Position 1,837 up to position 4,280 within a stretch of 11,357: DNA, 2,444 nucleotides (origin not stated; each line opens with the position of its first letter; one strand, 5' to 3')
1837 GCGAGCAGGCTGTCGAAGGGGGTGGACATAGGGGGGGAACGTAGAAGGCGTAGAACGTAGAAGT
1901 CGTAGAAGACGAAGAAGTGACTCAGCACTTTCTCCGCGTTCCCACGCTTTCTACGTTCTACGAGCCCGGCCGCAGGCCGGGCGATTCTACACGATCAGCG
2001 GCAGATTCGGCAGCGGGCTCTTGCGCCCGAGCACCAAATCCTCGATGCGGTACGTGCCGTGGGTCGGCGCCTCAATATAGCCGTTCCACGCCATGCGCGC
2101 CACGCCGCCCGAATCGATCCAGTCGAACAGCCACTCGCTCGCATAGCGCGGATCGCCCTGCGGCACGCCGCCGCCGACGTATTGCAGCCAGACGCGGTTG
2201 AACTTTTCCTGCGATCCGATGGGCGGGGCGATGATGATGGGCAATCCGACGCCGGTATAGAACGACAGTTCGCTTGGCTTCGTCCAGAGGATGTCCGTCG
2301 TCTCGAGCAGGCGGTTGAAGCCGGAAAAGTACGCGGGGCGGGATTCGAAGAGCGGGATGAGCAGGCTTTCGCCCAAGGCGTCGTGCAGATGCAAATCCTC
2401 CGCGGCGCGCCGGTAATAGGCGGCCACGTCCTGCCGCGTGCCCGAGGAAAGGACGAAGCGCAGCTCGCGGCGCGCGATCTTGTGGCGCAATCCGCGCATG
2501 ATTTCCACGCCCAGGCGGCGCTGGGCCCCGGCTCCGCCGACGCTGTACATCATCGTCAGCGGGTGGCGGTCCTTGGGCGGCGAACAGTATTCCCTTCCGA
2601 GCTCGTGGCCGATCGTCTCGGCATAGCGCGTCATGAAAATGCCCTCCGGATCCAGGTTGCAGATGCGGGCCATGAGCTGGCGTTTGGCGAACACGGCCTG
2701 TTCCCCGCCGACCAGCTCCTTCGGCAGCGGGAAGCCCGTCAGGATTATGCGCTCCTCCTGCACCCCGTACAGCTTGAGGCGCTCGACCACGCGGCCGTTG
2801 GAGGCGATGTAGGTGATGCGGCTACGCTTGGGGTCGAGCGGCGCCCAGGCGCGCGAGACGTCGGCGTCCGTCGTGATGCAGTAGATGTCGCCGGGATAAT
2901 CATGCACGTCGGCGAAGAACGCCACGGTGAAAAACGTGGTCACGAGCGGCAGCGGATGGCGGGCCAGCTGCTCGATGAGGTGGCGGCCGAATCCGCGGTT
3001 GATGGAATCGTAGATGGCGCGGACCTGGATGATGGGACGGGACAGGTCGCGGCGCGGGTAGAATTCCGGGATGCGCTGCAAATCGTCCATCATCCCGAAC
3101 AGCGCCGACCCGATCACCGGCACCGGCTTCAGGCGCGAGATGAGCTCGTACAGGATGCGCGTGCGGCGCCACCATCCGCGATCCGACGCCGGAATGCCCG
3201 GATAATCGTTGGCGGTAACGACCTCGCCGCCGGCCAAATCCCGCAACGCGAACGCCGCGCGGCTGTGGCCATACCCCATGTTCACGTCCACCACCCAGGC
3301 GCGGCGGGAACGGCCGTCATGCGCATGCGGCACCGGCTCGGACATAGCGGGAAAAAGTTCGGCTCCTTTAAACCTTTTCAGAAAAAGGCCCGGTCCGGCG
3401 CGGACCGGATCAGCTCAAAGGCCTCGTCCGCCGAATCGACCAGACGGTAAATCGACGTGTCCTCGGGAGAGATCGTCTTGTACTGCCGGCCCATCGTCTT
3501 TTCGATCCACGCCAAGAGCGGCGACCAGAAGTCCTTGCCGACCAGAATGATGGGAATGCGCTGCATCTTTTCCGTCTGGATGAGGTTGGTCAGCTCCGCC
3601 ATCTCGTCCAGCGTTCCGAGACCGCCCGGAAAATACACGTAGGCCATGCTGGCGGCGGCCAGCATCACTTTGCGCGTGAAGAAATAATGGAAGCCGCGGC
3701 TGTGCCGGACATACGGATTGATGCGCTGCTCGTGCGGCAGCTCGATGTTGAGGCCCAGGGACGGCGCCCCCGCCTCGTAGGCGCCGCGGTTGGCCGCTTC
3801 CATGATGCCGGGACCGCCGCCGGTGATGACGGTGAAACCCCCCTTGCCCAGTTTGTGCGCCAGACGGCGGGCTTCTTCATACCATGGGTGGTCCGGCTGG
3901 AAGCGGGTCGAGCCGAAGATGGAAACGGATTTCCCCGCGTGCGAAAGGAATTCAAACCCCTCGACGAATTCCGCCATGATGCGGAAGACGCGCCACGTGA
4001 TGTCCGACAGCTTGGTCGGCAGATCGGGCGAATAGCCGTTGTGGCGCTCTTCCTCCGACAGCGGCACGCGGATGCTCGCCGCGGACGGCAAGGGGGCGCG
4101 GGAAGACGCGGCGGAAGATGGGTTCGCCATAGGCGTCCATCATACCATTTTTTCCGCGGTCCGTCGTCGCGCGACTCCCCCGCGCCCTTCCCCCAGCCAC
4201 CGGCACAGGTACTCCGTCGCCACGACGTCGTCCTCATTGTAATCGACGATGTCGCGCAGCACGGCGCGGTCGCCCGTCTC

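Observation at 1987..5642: Compact operon coupling an uncharacterised Cas4-like/RNase-H-fold nuclease with a LOG nucleotide N-glycosidase-family enzyme and a lipid glycosyltransferase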

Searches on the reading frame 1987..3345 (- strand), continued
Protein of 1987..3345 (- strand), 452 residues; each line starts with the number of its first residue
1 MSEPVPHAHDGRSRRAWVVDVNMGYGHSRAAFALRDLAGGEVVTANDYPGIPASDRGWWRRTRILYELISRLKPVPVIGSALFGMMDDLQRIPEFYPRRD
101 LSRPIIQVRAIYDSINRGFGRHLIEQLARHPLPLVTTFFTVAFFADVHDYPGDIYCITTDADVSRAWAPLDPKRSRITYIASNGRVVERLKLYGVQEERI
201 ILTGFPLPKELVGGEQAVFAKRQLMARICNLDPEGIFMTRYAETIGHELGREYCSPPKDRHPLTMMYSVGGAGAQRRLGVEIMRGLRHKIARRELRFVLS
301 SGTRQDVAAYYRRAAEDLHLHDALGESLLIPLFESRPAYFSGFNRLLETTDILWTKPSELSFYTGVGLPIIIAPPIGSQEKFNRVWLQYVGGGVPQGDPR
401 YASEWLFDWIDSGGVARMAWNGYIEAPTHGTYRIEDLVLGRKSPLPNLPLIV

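Call 56: find_encoding_contigs(protein=P0157, flank=6000, max_places=1)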
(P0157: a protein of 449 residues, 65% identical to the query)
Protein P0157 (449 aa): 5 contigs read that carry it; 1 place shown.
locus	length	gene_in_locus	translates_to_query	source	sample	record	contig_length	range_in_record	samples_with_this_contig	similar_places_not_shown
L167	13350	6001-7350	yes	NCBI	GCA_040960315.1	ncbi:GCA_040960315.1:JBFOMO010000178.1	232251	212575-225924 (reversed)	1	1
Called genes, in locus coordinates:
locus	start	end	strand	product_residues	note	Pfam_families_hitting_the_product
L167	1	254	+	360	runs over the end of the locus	PF00483:NTP_transferase, PF12804:NTP_transf_3, PF25084:LbH_EIF2B, PF00132:Hexapep (weak), PF25087:GMPPB_C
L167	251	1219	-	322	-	PF08308:PEGA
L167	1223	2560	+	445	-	PF22694:CtpB_N-like, PF00595:PDZ, PF13180:PDZ_2 (weak), PF17820:PDZ_6, PF03572:Peptidase_S41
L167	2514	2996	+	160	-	PF00293:NUDIX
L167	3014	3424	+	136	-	PF01687:Flavokinase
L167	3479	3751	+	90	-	PF00216:Bac_DNA_binding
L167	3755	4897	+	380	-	PF13167:GTP-bdg_N, PF16360:GTP-bdg_M, PF03193:RsgA_GTPase (faint), PF01926:MMR_HSR1, PF02421:FeoB_N (weak)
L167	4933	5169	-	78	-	PF00830:Ribosomal_L28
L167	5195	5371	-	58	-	-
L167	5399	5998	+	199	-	PF18306:LDcluster4, PF03641:Lysine_decarbox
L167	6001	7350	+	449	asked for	PF22053:DUF6938 (faint)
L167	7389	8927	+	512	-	-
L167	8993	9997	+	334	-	PF00150:Cellulase (faint), PF00331:Glyco_hydro_10 (weak), PF02449:Glyco_hydro_42 (weak)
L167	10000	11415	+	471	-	PF01134:GIDA (faint), PF01262:AlaDh_PNT_C (faint), PF01266:DAO (faint), PF07992:Pyr_redox_2, PF12831:FAD_oxidored (weak), PF13738:Pyr_redox_3 (weak), PF00070:Pyr_redox, PF02852:Pyr_redox_dim, +2 more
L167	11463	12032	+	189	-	PF13482:RNase_H_2, PF10108:DNA_pol_B_exo2 (faint)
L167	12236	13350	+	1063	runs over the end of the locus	PF03477:ATP-cone, PF08471:Ribonuc_red_2_N, PF02867:Ribonuc_red_lgC, PF12637:TSCPD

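Call 57: find_encoding_contigs(protein=P0181, flank=6000, max_places=1)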
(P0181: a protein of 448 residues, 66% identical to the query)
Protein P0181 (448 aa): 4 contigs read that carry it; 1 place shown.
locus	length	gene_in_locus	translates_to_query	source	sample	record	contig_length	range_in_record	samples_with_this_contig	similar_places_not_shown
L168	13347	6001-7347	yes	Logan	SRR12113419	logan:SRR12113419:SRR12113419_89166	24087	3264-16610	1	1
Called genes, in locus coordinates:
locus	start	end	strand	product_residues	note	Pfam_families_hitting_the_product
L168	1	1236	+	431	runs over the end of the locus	PF22694:CtpB_N-like, PF00595:PDZ, PF13180:PDZ_2 (weak), PF17820:PDZ_6, PF03572:Peptidase_S41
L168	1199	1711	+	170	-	PF00293:NUDIX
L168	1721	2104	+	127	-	PF01687:Flavokinase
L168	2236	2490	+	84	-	PF00216:Bac_DNA_binding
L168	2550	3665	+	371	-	PF13167:GTP-bdg_N, PF16360:GTP-bdg_M, PF01926:MMR_HSR1, PF02421:FeoB_N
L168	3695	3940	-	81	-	PF00830:Ribosomal_L28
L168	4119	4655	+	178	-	PF23951:DUF7282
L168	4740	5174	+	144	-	-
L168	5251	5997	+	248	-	PF18306:LDcluster4, PF03641:Lysine_decarbox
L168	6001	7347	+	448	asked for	PF22053:DUF6938 (faint)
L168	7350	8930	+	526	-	-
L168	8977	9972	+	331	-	PF02449:Glyco_hydro_42 (faint), PF00331:Glyco_hydro_10 (weak)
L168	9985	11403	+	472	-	PF00890:FAD_binding_2 (faint), PF01134:GIDA (faint), PF01266:DAO (faint), PF07992:Pyr_redox_2, PF12831:FAD_oxidored (weak), PF13738:Pyr_redox_3, PF00070:Pyr_redox, PF02852:Pyr_redox_dim, +3 more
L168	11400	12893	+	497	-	PF01596:Methyltransf_3 (weak), PF13489:Methyltransf_23 (weak), PF08241:Methyltransf_11, PF08242:Methyltransf_12 (weak), PF13649:Methyltransf_25, PF13847:Methyltransf_31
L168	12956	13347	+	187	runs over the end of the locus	PF13482:RNase_H_2, PF10108:DNA_pol_B_exo2 (faint)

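Call 83: search_protein_families(library=pfam, proteins=[L083:5251-5649:+, L084:6712-7200:+], max_evalue=0.01)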
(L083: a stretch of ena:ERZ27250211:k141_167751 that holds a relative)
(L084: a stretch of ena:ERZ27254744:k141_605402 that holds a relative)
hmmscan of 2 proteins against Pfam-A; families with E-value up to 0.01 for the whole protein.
L083:5251-5649:+ (132 aa): 0 families

L084:6712-7200:+ (162 aa): 1 family
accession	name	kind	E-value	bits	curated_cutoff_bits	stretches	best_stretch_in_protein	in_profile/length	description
PF23951.1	DUF7282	-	2.9e-14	53.6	27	1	68-139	4-78/112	Domain of unknown function (DUF7282)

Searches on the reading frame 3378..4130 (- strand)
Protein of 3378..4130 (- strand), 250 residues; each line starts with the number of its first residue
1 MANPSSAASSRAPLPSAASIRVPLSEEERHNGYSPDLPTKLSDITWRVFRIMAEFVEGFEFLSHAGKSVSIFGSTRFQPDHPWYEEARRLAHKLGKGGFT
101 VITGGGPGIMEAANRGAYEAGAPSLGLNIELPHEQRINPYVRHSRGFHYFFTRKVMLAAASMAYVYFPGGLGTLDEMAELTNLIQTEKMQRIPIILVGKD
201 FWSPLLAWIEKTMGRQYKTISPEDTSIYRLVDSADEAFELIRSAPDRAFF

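Call 4: search_protein_families(library=pfam, proteins=[window:3378-4130:-], max_evalue=0.01)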
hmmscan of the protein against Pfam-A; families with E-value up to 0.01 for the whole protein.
window:3378-4130:- (250 aa): 3 families
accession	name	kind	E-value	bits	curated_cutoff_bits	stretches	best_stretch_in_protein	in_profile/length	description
PF03641.19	Lysine_decarbox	-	5.1e-30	104.8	27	1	110-240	1-130/131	Possible lysine decarboxylase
PF18306.6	LDcluster4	-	9.3e-13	48.5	26.3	1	69-178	4-111/151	SLOG cluster4 family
PF02481.21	DNA_processg_A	-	0.0069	16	29.6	1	55-126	32-102/212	DNA recombination-mediator protein A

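Call 5: search_protein_families(library=ncbifam, proteins=[window:3378-4130:-], max_evalue=0.01)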
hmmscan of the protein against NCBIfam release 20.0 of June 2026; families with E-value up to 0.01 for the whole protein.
window:3378-4130:- (250 aa): 4 families
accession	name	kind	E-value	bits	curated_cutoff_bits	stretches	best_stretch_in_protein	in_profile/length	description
TIGR00730.1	TIGR00730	subfamily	2.7e-37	128.2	96.35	1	67-242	1-176/178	TIGR00730 family Rossman fold protein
TIGR00725.1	TIGR00725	hypoth_equivalog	9.1e-11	41.5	106.9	1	69-182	4-113/159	TIGR00725 family protein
NF038390.1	Nsidase_PpnN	equivalog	6.5e-08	31.7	450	1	83-118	160-195/450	nucleotide 5'-monophosphate nucleosidase PpnN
NF058542.1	CtkRMPhLog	equivalog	6.2e-06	26.3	300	1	84-240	18-174/177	cytokinin riboside 5'-monophosphate phosphoribohydrolase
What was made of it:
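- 3378..4130 (-): Type-IIa LOG (nucleoside 5'-monophosphate phosphoribohydrolase), 250 aa. TIGR00730 at 128 bits; PF03641 at E 5e-30 (calls 4, 5).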

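Call 22: search_solved_structures(query=window:3378-4130:-, max_evalue=0.001)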
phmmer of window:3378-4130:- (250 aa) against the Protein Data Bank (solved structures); distinct sequences matched with E-value up to 0.001: 18.
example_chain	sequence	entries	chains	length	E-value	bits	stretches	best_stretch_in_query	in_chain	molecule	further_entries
1wek_A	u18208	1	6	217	8.7e-66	225.2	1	43-243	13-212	hypothetical protein TT1465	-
5zi9_A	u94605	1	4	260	8e-57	195.8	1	45-243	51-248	Cytokinin riboside 5'-monophosphate phosphoribohydrolase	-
5wq3_A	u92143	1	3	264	3.3e-55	190.5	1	45-242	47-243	Cytokinin riboside 5'-monophosphate phosphoribohydrolase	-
9us2_A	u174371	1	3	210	8.9e-44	153.1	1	53-238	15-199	Cytokinin riboside 5'-monophosphate phosphoribohydrolase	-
1weh_A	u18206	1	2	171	1.8e-09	40.7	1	69-242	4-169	Conserved hypothetical protein TT1887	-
5zbj_A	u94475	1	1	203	6.3e-08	35.7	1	81-216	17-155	Putative cytokinin riboside 5'-monophosphate phosphoribohydrolase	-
2a33_A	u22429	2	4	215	4.2e-07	33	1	83-243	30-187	hypothetical protein | Uncharacterized protein At2g37210/T2N18.3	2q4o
5zbk_A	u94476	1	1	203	4.4e-07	32.9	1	81-216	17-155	Putative cytokinin riboside 5'-monophosphate phosphoribohydrolase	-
9hs1_A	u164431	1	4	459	1.4e-05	28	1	83-215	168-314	Pyrimidine/purine nucleotide 5'-monophosphate nucleosidase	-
9hs2_A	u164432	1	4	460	1.4e-05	28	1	83-215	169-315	Pyrimidine/purine nucleotide 5'-monophosphate nucleosidase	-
1rcu_A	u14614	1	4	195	1.5e-05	27.9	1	76-177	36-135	conserved hypothetical protein VT76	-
6gfl_A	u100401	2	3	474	1.5e-05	27.9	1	83-215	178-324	Pyrimidine/purine nucleotide 5'-monophosphate nucleosidase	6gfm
1ydh_A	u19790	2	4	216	1.6e-05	27.8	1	85-211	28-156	At5g11950 | Lysine decarboxylase-like protein At5g11950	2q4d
5its_A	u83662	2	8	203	1.8e-05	27.7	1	69-215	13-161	Cytokinin riboside 5'-monophosphate phosphoribohydrolase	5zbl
9hs3_A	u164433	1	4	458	9.2e-05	25.3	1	83-215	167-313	Pyrimidine/purine nucleotide 5'-monophosphate nucleosidase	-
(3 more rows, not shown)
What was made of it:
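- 3378..4130 (-): The closest solved structures are TT1465/1wek (E 9e-66) and the type-II LOGs 5zi9 and 5wq3 (call 22).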

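Call 39: search_protein_families(library=padloc, proteins=[window:3378-4130:-], max_evalue=0.01)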
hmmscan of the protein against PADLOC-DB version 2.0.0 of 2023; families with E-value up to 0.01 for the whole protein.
window:3378-4130:- (250 aa): 2 families
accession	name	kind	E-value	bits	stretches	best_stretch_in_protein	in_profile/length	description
PDLC03927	PsyrA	-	0.00024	18.3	1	67-126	132-189/398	-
PDLC03961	ShosA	-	0.0091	13.3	0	35-123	87-170/303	-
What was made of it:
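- Closest known: SLOG-containing conflict systems. Different: This protein is a bona fide LOG with far stronger matches to housekeeping LOGs (calls 22, 39).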
